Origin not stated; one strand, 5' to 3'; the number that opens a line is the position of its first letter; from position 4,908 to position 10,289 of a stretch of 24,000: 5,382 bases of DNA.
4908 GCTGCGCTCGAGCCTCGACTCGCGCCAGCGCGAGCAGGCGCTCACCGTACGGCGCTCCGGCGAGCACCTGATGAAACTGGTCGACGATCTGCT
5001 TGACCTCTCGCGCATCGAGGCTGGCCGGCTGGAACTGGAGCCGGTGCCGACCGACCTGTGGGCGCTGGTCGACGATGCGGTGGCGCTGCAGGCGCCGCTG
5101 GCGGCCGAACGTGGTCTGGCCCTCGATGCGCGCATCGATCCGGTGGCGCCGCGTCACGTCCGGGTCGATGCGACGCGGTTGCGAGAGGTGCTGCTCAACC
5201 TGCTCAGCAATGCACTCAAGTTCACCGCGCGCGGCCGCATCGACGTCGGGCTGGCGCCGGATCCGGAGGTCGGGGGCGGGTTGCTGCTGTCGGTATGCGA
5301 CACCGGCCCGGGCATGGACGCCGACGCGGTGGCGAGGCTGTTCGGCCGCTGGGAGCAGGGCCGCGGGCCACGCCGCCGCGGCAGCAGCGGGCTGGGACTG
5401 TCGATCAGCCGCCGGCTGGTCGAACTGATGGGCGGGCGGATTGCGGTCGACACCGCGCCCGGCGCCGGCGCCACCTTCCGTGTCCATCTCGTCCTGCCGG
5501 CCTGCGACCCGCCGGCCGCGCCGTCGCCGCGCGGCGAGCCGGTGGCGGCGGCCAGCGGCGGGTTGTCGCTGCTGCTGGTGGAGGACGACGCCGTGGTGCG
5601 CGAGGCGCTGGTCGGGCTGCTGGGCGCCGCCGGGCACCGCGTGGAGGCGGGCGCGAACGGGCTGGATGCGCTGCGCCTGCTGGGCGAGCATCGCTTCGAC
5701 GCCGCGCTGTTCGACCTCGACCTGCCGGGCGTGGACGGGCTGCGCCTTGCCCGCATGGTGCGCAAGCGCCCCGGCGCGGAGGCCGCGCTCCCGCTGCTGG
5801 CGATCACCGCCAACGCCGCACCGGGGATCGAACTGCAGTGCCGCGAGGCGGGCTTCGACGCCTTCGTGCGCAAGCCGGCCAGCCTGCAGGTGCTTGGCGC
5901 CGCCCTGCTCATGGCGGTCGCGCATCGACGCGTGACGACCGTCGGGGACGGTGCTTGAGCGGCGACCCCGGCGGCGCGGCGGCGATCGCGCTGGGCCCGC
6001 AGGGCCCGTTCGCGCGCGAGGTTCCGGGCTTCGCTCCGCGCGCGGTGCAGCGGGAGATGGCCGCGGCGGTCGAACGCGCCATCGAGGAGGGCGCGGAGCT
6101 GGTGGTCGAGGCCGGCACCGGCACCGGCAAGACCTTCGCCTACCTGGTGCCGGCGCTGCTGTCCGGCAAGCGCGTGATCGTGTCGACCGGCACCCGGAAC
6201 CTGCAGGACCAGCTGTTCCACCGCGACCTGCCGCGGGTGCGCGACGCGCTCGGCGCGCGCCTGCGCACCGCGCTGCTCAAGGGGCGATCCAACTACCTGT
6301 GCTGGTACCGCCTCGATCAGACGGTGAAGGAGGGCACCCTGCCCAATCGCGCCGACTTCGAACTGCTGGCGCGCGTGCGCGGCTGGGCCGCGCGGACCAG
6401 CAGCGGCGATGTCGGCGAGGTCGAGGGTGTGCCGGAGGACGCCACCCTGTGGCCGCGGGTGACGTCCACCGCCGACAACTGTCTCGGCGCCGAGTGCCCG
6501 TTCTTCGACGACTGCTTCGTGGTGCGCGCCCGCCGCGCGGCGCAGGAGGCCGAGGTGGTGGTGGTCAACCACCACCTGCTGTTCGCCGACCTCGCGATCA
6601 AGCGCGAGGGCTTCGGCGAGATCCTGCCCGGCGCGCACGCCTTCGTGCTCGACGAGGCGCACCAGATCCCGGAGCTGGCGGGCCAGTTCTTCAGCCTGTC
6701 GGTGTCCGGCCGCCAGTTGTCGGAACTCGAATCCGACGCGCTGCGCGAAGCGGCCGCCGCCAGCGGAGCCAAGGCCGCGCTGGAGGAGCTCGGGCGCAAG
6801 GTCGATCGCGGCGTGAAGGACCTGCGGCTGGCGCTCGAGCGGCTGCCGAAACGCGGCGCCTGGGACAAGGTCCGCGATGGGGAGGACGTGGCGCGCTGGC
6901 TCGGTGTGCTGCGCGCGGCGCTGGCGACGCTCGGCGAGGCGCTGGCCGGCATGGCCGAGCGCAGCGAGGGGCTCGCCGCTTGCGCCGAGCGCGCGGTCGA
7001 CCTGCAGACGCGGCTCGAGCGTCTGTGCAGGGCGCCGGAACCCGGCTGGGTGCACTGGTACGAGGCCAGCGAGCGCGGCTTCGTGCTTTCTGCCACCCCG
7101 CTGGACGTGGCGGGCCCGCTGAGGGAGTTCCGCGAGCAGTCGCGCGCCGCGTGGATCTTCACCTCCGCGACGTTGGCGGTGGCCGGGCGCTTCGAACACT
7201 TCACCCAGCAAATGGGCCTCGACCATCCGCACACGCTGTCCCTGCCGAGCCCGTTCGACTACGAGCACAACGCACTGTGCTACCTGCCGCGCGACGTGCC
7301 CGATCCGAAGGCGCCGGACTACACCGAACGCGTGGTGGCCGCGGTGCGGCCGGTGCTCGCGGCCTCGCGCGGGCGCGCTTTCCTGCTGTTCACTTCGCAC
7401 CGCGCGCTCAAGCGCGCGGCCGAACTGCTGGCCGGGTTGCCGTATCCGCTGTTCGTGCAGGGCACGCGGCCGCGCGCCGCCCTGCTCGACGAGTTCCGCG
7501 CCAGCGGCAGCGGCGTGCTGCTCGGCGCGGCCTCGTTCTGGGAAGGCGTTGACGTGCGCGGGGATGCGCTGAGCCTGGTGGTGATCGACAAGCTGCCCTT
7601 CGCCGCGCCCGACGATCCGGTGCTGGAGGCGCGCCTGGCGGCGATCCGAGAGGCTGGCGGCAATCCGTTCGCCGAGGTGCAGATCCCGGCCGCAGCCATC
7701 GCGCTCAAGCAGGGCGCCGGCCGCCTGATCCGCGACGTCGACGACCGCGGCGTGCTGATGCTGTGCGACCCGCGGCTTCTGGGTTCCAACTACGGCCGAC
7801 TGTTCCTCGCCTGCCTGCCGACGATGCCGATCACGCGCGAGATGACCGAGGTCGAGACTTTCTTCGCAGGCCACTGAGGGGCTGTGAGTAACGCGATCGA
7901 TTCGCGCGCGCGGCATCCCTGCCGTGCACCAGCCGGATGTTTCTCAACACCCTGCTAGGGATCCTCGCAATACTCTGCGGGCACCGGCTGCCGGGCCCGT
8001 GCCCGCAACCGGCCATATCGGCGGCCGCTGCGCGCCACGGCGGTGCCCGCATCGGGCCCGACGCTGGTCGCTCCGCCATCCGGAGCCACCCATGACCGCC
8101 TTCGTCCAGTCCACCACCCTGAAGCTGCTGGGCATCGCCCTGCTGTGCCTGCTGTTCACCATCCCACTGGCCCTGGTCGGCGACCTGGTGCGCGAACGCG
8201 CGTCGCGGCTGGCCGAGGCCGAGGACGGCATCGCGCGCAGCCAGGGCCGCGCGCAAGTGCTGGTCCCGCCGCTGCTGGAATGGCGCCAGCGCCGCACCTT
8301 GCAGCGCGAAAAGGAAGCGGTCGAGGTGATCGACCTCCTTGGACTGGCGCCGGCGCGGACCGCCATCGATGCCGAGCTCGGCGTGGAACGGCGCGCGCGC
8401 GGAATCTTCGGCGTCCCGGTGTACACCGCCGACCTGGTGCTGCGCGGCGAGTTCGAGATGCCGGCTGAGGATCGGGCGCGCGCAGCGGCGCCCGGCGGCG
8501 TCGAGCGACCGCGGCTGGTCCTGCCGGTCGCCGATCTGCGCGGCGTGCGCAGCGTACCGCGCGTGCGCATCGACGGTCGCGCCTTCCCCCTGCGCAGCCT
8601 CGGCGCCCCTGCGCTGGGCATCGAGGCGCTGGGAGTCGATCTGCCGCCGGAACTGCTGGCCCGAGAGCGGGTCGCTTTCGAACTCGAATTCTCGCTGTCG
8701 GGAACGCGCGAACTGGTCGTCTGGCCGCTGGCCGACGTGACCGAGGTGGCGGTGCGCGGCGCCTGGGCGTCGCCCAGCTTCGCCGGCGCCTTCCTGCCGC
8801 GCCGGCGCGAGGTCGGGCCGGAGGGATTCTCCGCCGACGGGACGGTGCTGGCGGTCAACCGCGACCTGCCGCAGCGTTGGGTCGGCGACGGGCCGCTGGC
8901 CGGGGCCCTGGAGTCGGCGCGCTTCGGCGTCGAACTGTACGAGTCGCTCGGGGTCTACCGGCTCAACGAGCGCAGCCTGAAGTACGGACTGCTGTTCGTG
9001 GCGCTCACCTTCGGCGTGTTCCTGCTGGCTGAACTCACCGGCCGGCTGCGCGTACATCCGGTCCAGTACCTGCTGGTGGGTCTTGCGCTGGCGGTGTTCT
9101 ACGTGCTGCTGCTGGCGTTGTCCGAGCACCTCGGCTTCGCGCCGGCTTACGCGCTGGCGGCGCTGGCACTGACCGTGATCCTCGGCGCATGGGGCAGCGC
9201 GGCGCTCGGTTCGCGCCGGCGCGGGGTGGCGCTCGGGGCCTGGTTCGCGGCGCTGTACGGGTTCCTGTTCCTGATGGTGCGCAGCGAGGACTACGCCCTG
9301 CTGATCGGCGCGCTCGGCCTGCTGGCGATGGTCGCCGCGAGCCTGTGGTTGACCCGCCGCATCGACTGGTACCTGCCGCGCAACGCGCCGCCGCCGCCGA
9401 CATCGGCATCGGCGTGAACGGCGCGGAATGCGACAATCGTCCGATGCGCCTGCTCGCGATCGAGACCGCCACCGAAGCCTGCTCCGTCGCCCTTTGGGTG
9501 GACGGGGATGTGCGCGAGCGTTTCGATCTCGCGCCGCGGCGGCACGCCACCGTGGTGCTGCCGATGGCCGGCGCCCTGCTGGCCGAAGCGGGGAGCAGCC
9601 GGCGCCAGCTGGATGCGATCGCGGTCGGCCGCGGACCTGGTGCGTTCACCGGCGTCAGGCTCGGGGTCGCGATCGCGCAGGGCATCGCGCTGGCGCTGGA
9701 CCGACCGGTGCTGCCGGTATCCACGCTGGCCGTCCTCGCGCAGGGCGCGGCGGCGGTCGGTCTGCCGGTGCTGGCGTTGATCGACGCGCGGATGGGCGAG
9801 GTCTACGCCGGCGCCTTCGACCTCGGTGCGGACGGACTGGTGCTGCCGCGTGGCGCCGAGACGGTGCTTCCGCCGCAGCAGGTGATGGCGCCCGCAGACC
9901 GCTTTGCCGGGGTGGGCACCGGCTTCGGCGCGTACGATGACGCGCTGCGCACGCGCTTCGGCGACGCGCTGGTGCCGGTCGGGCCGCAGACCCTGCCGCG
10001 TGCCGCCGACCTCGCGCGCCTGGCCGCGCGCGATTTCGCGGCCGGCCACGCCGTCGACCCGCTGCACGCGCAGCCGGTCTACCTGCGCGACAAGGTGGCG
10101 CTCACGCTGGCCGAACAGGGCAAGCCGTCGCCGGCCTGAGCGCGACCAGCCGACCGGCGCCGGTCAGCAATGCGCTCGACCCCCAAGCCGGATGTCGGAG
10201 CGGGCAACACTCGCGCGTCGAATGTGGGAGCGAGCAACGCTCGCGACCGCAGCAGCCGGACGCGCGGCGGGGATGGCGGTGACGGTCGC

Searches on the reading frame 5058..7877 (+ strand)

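Call 6: search_protein_families(library=pfam, proteins=[window:5058-7877:+], max_evalue=0.001)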
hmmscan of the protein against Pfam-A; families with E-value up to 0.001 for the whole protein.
window:5058-7877:+ (939 aa): 2 families
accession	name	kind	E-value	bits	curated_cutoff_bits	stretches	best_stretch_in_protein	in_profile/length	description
PF13307.12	Helicase_C_2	-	3.6e-40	138.2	25.3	1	766-921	4-168/170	Helicase C-terminal domain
PF00270.35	DEAD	-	4.9e-10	39.8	26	1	337-408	10-81/167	DEAD/DEAH box helicase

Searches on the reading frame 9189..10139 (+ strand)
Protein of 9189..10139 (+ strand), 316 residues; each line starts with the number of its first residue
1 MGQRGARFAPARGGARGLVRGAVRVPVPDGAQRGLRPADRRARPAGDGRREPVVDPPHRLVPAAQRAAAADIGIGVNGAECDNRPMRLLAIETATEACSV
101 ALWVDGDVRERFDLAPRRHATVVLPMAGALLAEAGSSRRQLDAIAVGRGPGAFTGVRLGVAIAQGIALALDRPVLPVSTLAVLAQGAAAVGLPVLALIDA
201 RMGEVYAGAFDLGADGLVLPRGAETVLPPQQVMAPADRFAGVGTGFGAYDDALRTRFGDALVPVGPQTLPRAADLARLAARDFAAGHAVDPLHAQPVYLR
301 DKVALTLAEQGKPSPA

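Call 84: search_protein_families(library=pfam, proteins=[window:9189-10139:+], max_evalue=0.001)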
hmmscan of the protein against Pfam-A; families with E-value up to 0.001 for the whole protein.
window:9189-10139:+ (316 aa): 1 family
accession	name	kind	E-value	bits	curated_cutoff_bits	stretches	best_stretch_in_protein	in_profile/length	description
PF00814.31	TsaD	-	3e-26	93.2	24.8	1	114-212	24-128/264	tRNA N6-adenosine threonylcarbamoyltransferase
